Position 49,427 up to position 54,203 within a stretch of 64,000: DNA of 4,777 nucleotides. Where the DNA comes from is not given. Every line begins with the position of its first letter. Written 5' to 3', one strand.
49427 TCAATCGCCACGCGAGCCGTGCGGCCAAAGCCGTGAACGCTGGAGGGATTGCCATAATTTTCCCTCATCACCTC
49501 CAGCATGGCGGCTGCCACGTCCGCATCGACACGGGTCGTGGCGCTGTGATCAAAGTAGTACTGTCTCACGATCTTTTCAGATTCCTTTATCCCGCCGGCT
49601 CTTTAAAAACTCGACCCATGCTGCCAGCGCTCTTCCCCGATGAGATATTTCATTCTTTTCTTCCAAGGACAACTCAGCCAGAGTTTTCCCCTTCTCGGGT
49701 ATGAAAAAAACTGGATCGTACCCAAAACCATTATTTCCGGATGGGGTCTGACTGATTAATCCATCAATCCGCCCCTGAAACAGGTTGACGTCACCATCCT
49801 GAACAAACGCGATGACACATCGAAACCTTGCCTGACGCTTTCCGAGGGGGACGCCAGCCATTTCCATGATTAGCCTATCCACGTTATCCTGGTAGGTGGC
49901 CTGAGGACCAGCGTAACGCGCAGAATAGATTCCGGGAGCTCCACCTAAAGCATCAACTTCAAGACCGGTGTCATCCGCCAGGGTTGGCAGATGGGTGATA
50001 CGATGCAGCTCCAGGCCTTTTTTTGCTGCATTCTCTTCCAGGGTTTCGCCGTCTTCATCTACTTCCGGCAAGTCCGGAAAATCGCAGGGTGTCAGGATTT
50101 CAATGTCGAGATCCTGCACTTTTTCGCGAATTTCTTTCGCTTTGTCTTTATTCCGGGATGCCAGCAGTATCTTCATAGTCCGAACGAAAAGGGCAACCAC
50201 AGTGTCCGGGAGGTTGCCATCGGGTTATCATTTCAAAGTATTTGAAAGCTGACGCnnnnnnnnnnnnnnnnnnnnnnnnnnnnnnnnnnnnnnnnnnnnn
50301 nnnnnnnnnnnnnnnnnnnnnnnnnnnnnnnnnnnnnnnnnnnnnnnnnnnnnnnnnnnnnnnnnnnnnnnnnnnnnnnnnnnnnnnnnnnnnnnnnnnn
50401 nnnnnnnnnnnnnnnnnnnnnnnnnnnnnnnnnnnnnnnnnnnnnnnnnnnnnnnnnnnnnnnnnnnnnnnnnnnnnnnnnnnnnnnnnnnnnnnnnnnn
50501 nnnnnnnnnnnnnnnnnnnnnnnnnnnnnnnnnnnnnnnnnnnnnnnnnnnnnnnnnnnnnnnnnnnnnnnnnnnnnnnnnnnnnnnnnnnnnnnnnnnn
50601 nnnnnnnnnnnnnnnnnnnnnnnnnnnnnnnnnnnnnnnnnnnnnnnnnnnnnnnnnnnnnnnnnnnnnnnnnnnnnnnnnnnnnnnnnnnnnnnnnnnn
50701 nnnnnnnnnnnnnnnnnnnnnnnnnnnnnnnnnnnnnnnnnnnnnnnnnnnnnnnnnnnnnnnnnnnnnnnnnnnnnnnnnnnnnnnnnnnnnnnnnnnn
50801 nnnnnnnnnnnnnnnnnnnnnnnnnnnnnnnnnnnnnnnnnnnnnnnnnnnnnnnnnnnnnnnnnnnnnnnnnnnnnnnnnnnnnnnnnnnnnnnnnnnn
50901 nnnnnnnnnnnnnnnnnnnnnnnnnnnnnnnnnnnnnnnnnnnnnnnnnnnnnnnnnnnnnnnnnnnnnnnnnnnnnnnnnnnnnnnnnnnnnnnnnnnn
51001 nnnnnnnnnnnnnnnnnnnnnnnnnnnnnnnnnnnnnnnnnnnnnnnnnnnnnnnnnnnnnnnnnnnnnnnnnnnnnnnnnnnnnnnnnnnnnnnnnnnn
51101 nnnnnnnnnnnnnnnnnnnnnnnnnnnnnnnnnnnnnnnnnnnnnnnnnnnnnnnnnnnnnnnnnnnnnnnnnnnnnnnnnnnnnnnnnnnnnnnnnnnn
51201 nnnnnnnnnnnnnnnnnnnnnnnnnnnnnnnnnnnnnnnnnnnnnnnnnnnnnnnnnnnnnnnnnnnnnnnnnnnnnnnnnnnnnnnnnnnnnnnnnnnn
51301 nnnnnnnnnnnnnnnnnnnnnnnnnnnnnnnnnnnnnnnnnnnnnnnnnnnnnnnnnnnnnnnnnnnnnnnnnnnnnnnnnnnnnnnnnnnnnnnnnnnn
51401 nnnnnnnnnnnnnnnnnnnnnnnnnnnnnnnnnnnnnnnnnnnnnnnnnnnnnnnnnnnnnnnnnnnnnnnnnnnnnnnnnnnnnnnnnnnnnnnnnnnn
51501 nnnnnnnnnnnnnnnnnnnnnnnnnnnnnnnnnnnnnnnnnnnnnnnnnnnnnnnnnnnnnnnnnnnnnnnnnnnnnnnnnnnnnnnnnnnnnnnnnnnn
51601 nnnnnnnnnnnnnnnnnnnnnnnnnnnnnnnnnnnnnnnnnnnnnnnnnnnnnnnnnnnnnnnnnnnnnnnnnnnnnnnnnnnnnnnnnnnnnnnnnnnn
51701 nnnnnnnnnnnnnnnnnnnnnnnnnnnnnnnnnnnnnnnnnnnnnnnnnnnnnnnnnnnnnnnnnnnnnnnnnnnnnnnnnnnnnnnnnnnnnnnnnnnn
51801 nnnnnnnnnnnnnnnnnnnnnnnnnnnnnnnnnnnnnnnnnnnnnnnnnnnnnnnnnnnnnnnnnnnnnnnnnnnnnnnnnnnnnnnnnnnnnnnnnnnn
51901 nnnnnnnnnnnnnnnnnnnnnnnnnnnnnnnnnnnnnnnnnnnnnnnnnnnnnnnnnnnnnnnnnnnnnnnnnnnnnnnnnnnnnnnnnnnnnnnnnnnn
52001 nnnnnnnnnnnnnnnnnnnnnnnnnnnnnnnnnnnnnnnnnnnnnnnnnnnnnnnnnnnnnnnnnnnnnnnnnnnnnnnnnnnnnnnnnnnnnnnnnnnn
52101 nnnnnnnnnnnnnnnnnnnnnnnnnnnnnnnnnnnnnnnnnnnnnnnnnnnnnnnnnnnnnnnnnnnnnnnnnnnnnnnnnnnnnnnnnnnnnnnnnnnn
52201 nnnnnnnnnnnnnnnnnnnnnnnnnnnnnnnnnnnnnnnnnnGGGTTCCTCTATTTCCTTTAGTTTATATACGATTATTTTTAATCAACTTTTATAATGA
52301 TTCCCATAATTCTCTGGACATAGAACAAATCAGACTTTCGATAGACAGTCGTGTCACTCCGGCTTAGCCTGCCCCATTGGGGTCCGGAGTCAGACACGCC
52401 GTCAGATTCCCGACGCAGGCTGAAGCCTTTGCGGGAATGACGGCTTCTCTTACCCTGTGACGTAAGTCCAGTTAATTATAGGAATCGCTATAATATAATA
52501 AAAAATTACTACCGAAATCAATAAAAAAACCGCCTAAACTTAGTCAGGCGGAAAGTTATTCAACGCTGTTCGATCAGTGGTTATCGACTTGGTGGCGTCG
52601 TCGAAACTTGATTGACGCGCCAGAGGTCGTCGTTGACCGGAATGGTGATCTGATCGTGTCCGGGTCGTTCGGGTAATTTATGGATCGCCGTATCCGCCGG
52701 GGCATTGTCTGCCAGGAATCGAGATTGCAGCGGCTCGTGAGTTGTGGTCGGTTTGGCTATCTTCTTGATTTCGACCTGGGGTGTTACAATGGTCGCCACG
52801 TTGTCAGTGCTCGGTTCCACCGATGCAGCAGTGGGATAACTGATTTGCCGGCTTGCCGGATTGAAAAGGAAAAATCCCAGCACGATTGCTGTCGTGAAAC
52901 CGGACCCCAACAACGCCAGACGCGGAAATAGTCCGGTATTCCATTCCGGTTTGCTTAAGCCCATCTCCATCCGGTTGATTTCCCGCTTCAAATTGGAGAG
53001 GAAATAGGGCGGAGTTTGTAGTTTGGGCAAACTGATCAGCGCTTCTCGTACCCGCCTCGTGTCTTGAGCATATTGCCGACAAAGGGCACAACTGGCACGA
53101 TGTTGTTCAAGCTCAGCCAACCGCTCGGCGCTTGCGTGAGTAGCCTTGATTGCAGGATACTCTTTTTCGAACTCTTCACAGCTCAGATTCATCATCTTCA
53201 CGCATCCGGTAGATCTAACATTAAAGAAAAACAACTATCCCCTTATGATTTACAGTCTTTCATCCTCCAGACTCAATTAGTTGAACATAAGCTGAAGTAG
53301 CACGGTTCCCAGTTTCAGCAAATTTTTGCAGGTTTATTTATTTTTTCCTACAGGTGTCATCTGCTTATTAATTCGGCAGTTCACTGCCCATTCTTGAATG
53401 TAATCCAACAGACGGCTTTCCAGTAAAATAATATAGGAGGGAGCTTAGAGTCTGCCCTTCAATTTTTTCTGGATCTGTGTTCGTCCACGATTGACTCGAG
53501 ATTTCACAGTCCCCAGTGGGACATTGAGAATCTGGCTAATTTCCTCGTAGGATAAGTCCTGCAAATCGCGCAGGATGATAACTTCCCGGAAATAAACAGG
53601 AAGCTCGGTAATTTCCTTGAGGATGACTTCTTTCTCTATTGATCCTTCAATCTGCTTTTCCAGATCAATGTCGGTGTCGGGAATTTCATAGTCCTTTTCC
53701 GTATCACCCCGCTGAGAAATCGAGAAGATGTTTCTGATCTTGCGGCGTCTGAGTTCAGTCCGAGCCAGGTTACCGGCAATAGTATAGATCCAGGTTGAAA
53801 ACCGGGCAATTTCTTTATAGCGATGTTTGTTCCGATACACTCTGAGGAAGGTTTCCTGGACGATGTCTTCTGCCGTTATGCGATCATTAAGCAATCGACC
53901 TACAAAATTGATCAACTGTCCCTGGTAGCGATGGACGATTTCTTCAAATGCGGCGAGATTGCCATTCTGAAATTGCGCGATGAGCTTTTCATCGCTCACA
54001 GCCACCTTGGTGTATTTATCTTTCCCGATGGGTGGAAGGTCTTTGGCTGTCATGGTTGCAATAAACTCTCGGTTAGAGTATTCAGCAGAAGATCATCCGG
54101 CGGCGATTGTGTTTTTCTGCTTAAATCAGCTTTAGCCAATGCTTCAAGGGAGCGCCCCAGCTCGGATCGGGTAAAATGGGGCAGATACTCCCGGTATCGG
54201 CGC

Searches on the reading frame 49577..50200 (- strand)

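Call 73: search_protein_families(library=pfam, proteins=[window:49577-50200:-], max_evalue=0.001)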
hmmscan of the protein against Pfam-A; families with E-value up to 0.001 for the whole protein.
window:49577-50200:- (207 aa): 1 family
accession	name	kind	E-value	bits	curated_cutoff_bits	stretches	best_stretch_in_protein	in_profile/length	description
PF01725.21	Ham1p_like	-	1.9e-62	210.9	22.5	1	11-197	1-185/186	Ham1 family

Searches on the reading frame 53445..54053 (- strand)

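Call 73: search_protein_families(library=pfam, proteins=[window:53445-54053:-], max_evalue=0.001)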
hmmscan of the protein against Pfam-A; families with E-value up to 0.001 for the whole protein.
window:53445-54053:- (202 aa): 4 families
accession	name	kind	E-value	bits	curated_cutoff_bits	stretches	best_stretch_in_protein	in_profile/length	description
PF04542.20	Sigma70_r2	-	5e-18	65.1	24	1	40-105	2-69/71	Sigma-70 region 2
PF08281.18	Sigma70_r4_2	-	8.9e-16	57.7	25.7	1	143-193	3-53/54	Sigma-70, region 4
PF04545.22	Sigma70_r4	-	1.7e-10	40.7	24.1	1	152-195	6-49/50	Sigma-70, region 4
PF07638.17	Sigma70_ECF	-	4e-07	30.5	21.1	1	23-199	6-184/185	ECF sigma factor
